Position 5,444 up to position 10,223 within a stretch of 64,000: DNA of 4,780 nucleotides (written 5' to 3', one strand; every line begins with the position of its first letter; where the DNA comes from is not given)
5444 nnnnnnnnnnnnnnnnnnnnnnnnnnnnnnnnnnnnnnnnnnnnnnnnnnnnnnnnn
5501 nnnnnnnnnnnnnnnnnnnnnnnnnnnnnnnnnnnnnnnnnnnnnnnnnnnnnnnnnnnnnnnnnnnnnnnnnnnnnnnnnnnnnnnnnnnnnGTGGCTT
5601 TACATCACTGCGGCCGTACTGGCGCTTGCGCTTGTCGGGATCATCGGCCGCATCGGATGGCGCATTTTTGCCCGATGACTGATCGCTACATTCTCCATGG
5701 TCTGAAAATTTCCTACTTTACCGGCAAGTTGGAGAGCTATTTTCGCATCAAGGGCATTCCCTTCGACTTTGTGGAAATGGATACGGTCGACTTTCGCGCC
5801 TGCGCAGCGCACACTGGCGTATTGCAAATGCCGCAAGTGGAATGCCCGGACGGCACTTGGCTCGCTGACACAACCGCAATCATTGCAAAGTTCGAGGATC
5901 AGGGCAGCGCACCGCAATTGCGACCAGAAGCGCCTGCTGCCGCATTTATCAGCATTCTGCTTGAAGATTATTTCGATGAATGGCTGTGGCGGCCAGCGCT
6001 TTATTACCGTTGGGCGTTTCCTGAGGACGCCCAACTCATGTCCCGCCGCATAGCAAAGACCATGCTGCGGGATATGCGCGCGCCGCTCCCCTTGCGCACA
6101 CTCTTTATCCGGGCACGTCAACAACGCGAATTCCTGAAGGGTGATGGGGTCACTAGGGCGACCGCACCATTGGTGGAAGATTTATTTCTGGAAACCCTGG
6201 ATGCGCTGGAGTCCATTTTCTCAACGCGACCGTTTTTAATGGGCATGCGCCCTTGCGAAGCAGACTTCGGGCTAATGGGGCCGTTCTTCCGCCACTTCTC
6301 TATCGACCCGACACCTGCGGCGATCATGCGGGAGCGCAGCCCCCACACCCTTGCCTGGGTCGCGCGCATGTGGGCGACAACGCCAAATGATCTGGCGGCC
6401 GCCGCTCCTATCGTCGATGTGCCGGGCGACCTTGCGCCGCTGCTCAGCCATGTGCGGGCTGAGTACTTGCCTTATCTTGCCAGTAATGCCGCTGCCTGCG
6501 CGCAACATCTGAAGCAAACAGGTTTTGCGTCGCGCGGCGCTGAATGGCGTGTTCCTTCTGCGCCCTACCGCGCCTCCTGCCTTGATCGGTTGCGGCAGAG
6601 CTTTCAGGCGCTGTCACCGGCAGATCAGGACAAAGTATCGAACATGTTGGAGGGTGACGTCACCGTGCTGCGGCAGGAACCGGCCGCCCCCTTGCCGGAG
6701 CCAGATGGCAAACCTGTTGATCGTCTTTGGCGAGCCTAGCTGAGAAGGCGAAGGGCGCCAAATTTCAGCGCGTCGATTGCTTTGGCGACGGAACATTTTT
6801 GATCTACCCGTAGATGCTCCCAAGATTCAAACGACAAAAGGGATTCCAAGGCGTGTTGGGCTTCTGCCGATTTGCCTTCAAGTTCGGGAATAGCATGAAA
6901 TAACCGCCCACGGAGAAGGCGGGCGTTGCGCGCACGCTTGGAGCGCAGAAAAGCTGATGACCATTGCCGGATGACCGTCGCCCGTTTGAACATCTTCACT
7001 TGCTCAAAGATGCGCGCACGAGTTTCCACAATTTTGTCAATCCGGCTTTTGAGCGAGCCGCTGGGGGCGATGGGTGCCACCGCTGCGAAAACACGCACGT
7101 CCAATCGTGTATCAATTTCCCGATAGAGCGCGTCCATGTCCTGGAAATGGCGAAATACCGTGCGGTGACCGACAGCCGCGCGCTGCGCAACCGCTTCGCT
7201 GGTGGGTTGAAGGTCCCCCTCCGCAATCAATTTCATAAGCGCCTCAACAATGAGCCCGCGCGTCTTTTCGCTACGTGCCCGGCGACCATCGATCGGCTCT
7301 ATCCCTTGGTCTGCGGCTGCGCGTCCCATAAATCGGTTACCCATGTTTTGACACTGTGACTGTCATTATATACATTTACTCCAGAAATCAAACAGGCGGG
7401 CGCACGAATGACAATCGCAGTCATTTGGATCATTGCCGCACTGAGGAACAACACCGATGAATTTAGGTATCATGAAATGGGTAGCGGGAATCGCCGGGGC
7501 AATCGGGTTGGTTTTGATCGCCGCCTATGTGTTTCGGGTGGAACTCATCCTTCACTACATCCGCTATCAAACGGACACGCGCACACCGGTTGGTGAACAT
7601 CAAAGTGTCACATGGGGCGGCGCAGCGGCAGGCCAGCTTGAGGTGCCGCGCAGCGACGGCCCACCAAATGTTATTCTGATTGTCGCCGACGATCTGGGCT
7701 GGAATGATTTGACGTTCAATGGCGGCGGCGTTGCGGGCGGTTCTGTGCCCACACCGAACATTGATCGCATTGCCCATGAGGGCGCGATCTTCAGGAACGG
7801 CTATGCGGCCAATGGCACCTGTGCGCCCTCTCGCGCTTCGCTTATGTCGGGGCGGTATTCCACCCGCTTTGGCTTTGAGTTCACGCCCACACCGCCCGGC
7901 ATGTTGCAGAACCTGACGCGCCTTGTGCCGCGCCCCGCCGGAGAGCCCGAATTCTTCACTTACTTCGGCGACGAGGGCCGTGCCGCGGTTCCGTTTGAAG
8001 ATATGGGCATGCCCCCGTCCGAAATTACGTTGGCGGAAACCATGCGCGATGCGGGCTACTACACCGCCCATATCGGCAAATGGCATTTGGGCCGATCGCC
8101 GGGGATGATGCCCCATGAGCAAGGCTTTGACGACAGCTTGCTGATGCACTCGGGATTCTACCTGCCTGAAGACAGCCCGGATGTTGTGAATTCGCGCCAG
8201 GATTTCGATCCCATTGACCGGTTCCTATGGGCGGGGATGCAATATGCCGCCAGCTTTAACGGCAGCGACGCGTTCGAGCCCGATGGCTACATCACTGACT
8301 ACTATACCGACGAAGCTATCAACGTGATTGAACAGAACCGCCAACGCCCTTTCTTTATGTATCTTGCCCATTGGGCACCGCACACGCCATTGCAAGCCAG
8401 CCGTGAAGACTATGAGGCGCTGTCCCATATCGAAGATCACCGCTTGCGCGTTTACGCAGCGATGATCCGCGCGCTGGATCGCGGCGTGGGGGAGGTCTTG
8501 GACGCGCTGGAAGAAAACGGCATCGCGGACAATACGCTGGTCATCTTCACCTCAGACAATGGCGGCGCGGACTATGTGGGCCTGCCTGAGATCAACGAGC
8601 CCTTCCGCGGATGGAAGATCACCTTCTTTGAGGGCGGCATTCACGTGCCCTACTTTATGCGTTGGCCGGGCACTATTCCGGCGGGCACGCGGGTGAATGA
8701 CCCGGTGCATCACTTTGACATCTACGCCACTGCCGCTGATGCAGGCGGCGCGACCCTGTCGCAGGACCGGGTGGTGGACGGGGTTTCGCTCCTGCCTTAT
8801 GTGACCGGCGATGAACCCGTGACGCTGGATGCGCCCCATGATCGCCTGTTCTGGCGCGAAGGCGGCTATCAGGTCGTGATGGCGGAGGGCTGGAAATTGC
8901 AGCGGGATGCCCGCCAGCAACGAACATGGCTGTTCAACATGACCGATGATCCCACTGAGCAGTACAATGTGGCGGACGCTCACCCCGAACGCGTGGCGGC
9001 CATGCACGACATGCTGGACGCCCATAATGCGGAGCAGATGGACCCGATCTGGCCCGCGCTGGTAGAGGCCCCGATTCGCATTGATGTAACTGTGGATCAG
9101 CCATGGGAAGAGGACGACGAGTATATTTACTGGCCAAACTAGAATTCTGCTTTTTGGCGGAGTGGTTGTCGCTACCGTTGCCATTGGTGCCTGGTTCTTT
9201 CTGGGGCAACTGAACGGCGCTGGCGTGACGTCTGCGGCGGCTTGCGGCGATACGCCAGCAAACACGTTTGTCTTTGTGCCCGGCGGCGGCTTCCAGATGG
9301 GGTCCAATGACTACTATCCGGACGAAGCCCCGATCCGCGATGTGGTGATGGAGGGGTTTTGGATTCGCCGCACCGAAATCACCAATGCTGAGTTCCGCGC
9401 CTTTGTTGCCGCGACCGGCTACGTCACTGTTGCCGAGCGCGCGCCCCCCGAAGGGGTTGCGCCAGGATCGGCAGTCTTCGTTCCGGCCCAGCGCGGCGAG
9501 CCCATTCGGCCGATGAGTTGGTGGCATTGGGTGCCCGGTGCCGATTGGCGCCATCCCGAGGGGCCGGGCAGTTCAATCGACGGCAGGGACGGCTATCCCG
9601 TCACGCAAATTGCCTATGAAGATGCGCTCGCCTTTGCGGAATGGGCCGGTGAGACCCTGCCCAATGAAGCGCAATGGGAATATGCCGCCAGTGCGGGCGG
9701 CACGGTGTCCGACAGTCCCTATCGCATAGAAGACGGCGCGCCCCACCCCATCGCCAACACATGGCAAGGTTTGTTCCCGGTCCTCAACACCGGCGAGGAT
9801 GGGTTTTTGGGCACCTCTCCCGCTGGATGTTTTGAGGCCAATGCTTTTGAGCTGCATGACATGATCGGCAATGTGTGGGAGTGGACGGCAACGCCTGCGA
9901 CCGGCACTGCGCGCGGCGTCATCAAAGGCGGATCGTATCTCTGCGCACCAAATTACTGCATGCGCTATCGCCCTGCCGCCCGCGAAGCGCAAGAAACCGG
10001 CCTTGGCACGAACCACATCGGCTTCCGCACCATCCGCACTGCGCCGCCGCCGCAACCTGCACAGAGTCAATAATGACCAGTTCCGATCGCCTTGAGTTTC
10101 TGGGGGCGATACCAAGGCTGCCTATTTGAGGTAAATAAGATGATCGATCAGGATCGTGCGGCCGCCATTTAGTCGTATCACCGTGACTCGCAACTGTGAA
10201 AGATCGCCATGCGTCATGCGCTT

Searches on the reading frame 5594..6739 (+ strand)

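Call 72: search_protein_families(library=pfam, proteins=[window:5594-6739:+], max_evalue=0.0001)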
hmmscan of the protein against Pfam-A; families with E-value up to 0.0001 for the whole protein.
window:5594-6739:+ (381 aa): 2 families
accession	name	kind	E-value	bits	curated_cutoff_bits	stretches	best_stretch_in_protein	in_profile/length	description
PF13417.12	GST_N_3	-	4.7e-06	27.3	22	1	34-105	1-72/75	Glutathione S-transferase, N-terminal domain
PF13409.12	GST_N_2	-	8e-05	23.6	25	0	40-103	2-70/70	Glutathione S-transferase, N-terminal domain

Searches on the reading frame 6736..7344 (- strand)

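Call 29: search_protein_families(library=pfam, proteins=[window:6736-7344:-], max_evalue=0.01)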
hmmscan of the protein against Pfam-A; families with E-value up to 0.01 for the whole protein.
window:6736-7344:- (202 aa): 1 family
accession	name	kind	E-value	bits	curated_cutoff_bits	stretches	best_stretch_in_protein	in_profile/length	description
PF00440.29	TetR_N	-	1.1e-07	32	24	1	32-77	1-47/47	Bacterial regulatory proteins, tetR family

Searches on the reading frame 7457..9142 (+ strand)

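Call 72: search_protein_families(library=pfam, proteins=[window:7457-9142:+], max_evalue=0.0001)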
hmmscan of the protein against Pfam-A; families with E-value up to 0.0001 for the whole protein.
window:7457-9142:+ (561 aa): 3 families
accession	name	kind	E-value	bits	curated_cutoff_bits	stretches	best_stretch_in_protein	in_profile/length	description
PF00884.28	Sulfatase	-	8.1e-55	186.7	25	1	70-431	1-300/301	Sulfatase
PF16347.10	SGSH_C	-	1.1e-06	29.3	29.3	1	390-509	11-135/154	N-sulphoglucosamine sulphohydrolase, C-terminal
PF01663.27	Phosphodiest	-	6.1e-06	26.5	23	0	333-384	184-237/342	Type I phosphodiesterase / nucleotide pyrophosphatase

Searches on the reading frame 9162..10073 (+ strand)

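Call 72: search_protein_families(library=pfam, proteins=[window:9162-10073:+], max_evalue=0.0001)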
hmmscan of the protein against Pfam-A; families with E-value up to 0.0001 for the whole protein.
window:9162-10073:+ (303 aa): 1 family
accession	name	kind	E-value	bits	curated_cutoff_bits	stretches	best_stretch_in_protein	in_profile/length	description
PF03781.23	FGE-sulfatase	-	2.8e-64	217.7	23.3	1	34-292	3-255/255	Sulfatase-modifying factor enzyme 1-like domain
